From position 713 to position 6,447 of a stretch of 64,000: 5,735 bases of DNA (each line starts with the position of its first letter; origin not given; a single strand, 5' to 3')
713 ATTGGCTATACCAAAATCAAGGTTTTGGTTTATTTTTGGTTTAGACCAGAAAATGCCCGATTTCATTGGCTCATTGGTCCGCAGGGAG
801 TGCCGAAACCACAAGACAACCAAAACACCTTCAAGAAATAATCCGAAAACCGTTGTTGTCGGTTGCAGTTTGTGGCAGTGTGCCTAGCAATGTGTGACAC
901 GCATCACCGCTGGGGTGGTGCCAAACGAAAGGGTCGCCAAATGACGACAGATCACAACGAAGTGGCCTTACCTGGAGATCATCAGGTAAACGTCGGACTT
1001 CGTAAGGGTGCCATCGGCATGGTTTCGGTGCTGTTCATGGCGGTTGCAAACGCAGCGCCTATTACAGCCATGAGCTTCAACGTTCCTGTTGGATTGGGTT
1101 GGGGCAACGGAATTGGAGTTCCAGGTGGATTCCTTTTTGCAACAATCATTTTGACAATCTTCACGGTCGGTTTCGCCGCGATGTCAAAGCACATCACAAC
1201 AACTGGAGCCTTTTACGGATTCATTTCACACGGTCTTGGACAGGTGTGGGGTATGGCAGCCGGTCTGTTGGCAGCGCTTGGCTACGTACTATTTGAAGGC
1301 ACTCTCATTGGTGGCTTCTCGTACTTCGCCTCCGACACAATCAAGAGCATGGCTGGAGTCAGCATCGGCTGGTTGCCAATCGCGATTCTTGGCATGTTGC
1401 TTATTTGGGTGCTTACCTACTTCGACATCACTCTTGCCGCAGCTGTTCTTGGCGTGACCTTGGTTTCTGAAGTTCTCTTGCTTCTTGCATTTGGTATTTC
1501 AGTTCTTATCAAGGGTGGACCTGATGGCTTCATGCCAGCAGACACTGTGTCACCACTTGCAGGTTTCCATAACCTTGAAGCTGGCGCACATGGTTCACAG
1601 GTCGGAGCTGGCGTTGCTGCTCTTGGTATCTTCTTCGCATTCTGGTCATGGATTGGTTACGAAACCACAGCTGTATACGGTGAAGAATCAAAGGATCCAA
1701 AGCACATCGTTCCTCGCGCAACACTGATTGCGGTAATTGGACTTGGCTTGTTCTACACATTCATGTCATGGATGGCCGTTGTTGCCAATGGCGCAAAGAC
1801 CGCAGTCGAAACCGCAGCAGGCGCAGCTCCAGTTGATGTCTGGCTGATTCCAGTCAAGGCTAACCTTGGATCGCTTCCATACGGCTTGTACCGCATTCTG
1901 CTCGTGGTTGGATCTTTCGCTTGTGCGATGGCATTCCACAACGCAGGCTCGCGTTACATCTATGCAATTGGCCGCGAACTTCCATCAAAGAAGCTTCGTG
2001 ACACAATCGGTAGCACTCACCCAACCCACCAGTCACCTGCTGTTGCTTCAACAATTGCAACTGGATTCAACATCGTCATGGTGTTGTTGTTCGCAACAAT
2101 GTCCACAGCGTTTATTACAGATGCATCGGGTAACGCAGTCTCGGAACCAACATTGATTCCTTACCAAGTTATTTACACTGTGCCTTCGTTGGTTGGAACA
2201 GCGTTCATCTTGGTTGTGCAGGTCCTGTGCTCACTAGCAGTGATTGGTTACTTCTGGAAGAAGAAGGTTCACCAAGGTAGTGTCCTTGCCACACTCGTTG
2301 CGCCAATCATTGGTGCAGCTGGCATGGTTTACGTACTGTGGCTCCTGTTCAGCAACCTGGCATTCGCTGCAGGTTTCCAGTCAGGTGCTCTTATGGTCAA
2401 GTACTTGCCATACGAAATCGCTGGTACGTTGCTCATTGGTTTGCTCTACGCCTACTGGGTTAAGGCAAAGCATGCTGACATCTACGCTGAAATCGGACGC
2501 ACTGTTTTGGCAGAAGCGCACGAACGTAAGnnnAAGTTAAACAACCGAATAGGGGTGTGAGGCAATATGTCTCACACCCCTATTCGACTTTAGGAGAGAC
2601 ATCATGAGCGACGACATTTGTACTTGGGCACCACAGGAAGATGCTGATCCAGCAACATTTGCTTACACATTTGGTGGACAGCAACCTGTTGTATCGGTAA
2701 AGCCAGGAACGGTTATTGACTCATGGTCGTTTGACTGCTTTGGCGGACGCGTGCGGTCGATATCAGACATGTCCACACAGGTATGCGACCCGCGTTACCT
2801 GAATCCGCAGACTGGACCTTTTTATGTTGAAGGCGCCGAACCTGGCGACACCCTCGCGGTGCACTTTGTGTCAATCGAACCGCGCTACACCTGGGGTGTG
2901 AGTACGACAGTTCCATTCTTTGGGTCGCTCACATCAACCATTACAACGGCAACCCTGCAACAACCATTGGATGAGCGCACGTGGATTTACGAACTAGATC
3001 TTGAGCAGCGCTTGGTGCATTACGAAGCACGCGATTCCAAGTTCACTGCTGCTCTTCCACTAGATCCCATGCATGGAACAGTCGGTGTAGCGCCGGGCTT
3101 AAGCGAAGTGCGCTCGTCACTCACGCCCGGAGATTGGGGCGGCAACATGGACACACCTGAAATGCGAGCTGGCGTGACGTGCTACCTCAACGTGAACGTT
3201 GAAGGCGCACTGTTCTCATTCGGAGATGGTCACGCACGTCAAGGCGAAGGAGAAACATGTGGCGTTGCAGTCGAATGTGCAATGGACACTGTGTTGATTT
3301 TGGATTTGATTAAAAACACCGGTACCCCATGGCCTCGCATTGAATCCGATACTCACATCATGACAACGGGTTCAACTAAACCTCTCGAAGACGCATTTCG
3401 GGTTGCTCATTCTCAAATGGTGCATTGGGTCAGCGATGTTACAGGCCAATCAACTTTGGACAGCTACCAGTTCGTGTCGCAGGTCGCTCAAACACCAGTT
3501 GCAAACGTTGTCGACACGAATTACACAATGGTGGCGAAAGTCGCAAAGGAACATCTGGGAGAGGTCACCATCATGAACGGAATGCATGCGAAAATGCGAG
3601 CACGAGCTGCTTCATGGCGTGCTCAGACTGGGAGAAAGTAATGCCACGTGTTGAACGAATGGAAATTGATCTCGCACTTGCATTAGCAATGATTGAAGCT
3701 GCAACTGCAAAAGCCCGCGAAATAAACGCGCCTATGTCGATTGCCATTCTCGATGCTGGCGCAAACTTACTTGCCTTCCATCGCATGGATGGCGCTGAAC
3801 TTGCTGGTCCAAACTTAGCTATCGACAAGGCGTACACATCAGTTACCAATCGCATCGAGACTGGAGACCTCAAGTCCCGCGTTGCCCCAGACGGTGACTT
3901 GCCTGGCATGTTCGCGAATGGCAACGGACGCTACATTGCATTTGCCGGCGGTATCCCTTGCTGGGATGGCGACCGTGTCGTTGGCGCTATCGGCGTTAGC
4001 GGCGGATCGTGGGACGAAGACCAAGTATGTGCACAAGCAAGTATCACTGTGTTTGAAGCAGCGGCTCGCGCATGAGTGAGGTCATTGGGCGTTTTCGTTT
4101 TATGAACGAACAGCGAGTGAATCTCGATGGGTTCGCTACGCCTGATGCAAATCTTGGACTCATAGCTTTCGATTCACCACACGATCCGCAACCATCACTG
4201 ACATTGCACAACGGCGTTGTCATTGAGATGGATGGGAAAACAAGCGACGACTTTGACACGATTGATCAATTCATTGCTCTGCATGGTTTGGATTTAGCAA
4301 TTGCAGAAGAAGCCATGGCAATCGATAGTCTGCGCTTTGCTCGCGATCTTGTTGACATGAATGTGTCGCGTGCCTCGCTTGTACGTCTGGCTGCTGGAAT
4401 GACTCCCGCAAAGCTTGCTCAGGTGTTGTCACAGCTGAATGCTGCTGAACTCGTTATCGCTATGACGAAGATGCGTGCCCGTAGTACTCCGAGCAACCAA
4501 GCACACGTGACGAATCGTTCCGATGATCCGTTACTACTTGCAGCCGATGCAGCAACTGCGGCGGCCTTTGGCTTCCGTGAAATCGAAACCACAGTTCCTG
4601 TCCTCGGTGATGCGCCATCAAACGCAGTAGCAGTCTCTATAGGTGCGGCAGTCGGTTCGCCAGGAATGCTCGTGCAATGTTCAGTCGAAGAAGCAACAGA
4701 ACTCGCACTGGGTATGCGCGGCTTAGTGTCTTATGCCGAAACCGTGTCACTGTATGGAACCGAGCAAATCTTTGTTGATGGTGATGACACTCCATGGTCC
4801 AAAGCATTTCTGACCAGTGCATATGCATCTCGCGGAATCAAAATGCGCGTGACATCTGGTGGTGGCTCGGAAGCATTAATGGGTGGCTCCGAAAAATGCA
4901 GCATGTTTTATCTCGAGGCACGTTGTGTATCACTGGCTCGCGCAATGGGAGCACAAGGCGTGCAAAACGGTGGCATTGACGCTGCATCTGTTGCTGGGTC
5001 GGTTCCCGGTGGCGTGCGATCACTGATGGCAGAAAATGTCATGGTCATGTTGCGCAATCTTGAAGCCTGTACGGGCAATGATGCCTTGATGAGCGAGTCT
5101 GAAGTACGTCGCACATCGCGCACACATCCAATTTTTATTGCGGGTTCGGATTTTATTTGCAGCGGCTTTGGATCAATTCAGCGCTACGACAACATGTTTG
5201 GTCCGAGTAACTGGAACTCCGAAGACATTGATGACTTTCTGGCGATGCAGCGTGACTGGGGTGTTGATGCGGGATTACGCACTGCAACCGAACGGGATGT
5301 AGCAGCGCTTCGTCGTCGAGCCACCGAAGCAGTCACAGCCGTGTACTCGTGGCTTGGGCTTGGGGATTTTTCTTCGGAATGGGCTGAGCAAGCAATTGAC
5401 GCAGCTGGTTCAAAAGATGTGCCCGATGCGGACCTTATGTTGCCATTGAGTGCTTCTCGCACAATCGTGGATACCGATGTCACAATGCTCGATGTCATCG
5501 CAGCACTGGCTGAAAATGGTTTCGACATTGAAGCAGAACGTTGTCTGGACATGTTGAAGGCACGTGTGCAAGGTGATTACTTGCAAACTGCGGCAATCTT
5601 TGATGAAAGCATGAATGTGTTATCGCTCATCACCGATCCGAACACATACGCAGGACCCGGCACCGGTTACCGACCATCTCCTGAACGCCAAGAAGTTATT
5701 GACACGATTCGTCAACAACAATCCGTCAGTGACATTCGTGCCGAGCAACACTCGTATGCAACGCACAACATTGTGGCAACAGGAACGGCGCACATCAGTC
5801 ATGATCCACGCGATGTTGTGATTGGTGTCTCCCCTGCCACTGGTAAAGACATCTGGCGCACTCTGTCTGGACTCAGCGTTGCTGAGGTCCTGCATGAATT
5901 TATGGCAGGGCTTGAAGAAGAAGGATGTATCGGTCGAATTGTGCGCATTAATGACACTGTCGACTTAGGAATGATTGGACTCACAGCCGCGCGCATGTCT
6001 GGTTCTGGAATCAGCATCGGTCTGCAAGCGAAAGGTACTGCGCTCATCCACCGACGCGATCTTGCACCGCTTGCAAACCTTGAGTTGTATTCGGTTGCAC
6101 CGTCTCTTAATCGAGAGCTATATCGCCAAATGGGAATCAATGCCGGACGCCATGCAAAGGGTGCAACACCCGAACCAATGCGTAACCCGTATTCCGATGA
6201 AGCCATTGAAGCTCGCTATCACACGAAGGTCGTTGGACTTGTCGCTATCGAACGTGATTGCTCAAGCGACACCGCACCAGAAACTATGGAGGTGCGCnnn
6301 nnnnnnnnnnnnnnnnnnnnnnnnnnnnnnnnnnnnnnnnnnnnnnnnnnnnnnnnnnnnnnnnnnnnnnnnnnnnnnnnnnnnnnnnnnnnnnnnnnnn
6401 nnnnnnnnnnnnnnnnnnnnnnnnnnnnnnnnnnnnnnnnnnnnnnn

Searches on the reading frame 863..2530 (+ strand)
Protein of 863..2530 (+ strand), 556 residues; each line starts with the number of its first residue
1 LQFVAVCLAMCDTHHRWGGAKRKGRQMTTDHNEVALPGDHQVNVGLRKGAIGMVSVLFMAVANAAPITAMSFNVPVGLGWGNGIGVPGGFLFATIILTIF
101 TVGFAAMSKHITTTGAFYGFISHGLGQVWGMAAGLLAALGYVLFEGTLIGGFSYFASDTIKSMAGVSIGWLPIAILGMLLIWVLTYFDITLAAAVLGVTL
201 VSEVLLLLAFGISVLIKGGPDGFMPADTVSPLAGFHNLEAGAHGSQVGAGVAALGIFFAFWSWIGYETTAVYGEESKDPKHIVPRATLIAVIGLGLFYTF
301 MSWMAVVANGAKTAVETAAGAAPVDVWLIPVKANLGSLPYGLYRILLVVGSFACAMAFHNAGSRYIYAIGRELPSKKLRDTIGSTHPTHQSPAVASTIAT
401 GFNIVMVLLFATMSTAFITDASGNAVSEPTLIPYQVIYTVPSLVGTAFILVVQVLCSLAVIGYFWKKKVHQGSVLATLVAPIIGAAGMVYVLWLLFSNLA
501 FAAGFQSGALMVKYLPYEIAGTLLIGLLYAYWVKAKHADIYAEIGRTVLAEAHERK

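Call 24: search_protein_families(library=pfam, proteins=[window:863-2530:+], max_evalue=0.00001)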
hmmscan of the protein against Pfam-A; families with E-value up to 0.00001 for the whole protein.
window:863-2530:+ (556 aa): 1 family
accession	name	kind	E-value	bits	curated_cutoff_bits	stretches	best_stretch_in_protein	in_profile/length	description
PF00324.27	AA_permease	-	1.3e-08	34.5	24.6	1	56-420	2-357/470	Amino acid permease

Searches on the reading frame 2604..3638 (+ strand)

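Call 24: search_protein_families(library=pfam, proteins=[window:2604-3638:+], max_evalue=0.00001)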
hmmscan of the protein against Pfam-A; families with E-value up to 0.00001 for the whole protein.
window:2604-3638:+ (345 aa): 1 family
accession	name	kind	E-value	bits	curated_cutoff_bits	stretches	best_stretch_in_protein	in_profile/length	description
PF03069.20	FmdA_AmdA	-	5.2e-23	82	27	2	174-239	205-271/373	Acetamidase/Formamidase family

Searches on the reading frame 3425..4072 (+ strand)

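Call 24: search_protein_families(library=pfam, proteins=[window:3425-4072:+], max_evalue=0.00001)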
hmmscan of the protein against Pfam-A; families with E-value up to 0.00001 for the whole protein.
window:3425-4072:+ (216 aa): 1 family
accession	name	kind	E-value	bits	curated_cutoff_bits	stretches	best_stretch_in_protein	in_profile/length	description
PF03928.20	HbpS-like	-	3.1e-34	118.2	25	1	81-207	1-127/128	Haem degrading protein HbpS-like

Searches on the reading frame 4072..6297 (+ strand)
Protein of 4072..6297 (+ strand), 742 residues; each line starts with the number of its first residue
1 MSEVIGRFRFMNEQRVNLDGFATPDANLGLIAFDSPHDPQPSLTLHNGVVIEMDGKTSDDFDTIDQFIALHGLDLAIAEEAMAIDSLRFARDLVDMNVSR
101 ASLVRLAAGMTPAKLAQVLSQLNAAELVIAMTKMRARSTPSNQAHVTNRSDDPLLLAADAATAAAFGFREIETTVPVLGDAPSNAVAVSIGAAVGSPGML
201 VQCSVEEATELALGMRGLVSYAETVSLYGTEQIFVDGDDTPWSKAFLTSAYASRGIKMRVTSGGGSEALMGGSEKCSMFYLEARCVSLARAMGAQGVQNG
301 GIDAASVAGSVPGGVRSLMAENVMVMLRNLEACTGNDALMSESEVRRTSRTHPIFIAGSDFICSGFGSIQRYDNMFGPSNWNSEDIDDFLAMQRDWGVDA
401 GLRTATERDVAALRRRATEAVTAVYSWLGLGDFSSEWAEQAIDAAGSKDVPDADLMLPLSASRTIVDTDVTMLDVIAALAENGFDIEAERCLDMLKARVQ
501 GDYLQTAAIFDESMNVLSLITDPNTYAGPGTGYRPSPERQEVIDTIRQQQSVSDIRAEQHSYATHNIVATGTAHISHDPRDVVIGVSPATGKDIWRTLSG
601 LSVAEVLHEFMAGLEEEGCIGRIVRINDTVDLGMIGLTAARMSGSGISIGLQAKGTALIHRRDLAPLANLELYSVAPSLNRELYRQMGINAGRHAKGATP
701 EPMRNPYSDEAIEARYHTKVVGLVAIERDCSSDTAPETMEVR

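Call 24: search_protein_families(library=pfam, proteins=[window:4072-6297:+], max_evalue=0.00001)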
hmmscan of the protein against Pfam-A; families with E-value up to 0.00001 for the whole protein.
window:4072-6297:+ (742 aa): 2 families
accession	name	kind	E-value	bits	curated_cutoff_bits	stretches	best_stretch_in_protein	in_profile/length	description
PF02286.21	Dehydratase_LU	-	3.1e-232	772.4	25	1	7-552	5-550/552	Dehydratase large subunit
PF02288.20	Dehydratase_MU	-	1.7e-23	83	27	1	602-700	13-109/110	Dehydratase medium subunit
